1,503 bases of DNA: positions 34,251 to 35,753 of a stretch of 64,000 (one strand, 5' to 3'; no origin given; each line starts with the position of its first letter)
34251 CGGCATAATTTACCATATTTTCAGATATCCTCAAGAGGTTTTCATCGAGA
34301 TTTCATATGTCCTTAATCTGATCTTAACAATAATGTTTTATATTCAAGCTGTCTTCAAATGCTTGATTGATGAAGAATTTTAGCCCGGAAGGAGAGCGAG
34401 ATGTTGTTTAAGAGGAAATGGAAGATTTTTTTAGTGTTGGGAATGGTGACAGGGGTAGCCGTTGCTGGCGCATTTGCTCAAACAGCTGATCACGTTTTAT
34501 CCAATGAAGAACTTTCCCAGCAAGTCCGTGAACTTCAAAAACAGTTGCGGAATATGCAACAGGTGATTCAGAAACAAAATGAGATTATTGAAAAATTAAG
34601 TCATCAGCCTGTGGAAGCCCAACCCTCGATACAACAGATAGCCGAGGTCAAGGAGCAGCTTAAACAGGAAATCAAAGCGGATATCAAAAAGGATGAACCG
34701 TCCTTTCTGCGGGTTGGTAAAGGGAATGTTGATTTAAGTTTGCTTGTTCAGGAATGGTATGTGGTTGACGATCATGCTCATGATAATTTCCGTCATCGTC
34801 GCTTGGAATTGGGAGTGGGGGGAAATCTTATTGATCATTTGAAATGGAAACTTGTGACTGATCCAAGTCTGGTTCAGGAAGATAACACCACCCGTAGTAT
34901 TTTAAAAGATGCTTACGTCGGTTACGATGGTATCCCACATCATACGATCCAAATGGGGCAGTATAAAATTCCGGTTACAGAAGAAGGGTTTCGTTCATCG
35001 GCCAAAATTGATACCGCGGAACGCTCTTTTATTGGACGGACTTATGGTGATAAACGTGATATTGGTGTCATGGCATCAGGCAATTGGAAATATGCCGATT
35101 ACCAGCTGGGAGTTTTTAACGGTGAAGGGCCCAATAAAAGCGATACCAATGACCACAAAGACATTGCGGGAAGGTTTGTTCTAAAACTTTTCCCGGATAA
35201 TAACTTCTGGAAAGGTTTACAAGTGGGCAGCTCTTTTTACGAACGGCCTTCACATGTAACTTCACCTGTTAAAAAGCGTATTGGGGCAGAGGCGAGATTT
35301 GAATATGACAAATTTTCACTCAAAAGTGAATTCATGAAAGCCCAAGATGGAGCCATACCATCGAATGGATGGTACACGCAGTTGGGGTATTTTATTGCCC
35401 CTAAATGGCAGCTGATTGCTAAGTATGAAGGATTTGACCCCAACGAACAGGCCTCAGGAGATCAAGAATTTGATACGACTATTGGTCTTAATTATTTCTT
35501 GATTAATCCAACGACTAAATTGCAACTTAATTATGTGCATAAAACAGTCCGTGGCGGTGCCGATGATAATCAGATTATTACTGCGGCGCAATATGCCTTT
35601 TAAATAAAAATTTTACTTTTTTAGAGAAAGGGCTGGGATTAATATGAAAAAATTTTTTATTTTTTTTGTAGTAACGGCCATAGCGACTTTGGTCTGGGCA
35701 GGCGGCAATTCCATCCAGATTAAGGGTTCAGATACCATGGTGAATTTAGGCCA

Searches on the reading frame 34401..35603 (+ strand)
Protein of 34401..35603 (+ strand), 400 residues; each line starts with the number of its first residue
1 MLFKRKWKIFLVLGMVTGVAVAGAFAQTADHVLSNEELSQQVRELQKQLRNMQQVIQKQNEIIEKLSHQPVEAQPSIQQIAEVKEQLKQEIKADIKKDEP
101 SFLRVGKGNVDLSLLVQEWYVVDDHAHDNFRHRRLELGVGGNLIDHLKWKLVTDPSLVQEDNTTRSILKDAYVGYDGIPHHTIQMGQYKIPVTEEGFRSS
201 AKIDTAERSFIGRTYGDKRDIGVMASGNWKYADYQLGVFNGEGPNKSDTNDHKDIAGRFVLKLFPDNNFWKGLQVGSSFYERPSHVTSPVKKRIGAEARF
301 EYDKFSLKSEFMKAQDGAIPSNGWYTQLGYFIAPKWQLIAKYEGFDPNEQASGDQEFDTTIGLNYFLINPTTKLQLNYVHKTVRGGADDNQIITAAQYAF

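Call 51: search_protein_families(library=pfam, proteins=[window:34401-35603:+], max_evalue=0.00001)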
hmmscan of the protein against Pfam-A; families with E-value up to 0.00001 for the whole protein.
window:34401-35603:+ (400 aa): 1 family
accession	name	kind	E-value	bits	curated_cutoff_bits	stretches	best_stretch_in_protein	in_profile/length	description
PF07396.17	Porin_O_P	-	5.8e-25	88.7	20.9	2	127-258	24-160/370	Phosphate-selective porin O and P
